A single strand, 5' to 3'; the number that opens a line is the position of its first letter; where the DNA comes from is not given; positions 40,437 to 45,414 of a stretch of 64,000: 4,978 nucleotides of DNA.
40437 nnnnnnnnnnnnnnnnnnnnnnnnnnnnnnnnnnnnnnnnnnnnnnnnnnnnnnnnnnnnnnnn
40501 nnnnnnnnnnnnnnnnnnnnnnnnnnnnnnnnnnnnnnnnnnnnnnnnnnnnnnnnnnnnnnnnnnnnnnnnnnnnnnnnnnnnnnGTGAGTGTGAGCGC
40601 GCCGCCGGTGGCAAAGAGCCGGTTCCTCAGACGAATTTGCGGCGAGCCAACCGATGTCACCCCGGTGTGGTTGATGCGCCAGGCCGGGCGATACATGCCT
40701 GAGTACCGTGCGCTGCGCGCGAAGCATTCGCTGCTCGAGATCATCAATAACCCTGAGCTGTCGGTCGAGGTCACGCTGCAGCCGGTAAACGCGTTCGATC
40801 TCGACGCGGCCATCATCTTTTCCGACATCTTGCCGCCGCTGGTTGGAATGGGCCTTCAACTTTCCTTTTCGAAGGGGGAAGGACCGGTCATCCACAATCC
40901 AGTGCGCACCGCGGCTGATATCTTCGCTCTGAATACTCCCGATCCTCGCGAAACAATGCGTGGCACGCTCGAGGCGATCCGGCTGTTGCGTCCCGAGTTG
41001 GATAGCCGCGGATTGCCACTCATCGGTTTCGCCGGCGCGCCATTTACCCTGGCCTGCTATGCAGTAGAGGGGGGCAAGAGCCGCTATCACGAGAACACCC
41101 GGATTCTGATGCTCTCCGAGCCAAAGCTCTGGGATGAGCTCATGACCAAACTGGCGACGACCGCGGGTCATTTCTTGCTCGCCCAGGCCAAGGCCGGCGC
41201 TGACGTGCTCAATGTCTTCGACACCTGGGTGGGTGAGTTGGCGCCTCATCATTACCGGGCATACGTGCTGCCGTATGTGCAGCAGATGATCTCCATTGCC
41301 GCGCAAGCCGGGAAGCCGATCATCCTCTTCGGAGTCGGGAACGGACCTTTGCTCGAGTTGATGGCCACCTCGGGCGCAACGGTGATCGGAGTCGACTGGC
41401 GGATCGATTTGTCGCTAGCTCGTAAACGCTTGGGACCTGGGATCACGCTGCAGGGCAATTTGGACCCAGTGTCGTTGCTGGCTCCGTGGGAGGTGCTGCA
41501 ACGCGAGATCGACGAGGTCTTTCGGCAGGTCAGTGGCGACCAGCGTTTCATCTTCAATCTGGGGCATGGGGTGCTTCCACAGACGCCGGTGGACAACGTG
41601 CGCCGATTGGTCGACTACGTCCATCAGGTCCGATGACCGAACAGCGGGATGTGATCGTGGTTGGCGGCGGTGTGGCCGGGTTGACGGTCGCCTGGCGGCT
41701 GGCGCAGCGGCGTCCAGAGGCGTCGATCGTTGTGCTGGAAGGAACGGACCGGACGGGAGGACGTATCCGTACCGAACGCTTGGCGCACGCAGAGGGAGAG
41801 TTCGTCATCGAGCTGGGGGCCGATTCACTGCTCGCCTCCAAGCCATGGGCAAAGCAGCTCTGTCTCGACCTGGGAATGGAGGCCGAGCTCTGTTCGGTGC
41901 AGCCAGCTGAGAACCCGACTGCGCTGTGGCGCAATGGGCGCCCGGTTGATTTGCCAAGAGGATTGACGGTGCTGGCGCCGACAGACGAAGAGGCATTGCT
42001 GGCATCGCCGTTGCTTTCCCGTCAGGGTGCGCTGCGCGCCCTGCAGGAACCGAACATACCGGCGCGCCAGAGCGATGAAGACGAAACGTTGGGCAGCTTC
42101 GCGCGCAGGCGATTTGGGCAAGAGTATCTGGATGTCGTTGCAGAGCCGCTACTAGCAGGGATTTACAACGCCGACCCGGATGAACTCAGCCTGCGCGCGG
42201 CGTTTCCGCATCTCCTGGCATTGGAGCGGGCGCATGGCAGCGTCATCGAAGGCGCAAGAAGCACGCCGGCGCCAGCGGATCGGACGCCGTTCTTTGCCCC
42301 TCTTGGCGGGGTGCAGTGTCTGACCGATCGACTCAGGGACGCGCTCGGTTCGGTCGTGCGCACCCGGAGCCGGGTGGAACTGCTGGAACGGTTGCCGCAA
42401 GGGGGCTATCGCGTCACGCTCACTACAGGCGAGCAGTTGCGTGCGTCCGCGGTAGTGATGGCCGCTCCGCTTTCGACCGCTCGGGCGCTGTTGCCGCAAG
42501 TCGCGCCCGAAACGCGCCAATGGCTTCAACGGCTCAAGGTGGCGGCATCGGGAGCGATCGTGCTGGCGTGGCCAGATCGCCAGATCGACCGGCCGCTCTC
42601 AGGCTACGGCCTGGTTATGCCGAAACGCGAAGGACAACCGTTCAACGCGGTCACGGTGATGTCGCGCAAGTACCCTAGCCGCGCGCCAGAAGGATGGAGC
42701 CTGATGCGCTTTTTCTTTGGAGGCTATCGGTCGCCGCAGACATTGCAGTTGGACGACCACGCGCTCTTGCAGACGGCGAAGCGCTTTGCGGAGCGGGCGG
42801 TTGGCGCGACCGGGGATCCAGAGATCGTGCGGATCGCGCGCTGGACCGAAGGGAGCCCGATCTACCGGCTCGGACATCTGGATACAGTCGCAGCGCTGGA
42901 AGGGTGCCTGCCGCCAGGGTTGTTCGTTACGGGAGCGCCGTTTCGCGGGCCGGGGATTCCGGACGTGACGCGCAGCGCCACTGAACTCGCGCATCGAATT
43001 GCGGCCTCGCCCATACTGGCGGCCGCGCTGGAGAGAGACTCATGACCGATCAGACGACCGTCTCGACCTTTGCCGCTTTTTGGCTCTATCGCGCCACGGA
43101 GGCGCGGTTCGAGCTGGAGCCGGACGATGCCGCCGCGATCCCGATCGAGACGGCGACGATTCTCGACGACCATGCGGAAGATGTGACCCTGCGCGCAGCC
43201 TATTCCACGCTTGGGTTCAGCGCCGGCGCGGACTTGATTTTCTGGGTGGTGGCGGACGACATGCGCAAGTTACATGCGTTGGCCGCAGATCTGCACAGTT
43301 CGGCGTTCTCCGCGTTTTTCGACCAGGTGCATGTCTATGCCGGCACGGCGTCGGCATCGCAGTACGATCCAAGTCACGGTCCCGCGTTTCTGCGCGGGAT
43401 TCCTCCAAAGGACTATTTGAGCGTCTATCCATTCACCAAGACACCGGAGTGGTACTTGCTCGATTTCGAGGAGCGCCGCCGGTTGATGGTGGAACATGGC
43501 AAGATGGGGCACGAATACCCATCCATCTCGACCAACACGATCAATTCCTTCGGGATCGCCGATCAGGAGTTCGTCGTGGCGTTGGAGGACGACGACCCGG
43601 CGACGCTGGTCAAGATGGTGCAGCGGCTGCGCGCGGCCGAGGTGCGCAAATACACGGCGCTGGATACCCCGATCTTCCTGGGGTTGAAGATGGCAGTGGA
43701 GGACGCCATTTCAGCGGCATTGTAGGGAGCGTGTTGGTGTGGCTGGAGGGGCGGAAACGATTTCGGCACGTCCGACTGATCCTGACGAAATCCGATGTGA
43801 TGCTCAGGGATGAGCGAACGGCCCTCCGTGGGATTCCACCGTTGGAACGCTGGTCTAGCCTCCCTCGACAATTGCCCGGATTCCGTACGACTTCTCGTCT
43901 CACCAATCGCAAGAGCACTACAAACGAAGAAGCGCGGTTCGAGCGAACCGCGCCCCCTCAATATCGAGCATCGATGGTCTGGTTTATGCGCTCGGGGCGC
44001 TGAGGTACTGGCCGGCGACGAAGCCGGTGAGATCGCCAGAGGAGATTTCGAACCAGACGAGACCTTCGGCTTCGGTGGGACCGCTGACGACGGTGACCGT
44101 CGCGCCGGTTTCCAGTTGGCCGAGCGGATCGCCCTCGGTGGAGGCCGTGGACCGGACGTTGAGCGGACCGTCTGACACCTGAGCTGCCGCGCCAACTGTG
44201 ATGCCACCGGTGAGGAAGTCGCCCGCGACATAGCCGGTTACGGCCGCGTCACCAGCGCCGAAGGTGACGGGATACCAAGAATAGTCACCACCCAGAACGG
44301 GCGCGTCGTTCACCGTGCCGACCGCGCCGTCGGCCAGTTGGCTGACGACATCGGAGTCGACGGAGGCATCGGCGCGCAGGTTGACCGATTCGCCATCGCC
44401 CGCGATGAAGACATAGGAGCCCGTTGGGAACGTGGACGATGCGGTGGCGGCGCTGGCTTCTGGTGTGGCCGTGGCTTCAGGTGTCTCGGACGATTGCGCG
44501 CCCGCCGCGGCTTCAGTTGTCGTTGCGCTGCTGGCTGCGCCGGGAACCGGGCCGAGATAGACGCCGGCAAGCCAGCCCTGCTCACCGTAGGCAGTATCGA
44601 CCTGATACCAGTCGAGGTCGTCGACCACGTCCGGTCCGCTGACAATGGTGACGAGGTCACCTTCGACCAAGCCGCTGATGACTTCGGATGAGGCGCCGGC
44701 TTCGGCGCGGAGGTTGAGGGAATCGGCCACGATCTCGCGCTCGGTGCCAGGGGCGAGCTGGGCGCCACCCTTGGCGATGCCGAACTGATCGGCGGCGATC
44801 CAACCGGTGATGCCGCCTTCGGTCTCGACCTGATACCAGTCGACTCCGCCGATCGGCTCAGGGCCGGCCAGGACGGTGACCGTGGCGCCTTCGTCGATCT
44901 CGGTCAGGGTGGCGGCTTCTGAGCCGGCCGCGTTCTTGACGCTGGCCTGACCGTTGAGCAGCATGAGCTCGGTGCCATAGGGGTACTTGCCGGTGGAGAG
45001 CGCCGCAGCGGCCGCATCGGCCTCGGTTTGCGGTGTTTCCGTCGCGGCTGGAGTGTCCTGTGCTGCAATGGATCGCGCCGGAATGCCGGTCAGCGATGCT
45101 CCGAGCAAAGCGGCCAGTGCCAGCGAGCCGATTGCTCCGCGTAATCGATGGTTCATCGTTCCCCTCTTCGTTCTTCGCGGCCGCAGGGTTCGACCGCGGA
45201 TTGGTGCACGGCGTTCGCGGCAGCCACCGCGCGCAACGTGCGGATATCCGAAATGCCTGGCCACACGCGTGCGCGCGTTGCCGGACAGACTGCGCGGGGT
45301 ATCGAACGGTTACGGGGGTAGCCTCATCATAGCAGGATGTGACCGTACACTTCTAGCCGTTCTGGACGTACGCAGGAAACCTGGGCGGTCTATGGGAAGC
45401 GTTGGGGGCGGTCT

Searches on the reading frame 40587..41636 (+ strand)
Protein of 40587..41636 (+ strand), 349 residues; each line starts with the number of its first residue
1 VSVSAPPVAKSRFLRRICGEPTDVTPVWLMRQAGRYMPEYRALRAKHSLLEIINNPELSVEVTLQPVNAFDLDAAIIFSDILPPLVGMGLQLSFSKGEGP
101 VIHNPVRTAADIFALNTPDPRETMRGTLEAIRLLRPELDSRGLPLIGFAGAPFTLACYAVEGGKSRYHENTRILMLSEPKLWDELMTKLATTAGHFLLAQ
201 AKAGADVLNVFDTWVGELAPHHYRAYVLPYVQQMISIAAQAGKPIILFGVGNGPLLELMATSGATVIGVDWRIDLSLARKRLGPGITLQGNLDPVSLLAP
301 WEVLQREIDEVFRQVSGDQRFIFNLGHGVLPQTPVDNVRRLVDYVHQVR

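Call 62: search_protein_families(library=pfam, proteins=[window:40587-41636:+], max_evalue=0.00001)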
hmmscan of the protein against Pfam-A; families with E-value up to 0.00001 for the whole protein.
window:40587-41636:+ (349 aa): 1 family
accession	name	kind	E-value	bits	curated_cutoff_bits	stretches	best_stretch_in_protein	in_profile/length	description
PF01208.23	URO-D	-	1.2e-121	406.4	23.9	1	10-347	3-345/346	Uroporphyrinogen decarboxylase (URO-D)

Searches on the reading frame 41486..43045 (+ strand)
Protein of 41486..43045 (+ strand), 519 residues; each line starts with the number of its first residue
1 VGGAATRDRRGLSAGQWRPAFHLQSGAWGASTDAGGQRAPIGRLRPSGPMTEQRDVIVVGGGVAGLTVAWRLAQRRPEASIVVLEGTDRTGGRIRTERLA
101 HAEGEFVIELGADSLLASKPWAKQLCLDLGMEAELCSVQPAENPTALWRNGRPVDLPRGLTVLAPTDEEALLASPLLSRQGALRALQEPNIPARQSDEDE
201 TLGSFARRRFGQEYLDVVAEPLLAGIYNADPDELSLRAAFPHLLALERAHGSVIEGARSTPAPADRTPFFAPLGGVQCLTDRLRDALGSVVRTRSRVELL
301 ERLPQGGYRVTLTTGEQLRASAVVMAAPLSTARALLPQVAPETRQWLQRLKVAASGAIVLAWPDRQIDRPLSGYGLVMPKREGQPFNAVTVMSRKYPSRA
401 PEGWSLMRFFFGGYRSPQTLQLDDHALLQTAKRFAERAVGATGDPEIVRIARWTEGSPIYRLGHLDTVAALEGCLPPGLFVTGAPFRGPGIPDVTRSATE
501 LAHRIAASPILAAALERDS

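Call 62: search_protein_families(library=pfam, proteins=[window:41486-43045:+], max_evalue=0.00001)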
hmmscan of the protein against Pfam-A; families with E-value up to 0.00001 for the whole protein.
window:41486-43045:+ (519 aa): 5 families
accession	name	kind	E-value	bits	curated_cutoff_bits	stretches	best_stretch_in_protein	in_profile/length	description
PF01593.30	Amino_oxidase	-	8.3e-52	177.4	19.8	1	63-504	1-441/443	Flavin containing amine oxidoreductase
PF13450.12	NAD_binding_8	-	2.2e-12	47.5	21.9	1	58-126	1-65/68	NAD(P)-binding Rossmann-like domain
PF01266.30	DAO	-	1.4e-10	41.7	27.9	1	55-91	1-35/353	FAD dependent oxidoreductase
PF05834.18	Lycopene_cycl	-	4.6e-08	33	23.4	0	55-89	1-35/380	Lycopene cyclase protein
PF13454.12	NAD_binding_9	-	3e-06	27.7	21.8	0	58-94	2-40/155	FAD-NAD(P)-binding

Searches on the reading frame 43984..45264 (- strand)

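Call 62: search_protein_families(library=pfam, proteins=[window:43984-45264:-], max_evalue=0.00001)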
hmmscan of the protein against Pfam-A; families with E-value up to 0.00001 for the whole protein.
window:43984-45264:- (426 aa): 2 families
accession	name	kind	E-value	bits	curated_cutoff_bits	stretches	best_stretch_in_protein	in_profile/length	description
PF08239.17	SH3_3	-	1.9e-34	118.1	27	3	368-422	3-54/54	Bacterial SH3 domain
PF06347.19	SH3_4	-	5.1e-08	33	24.1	0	181-232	3-49/56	Bacterial SH3 domain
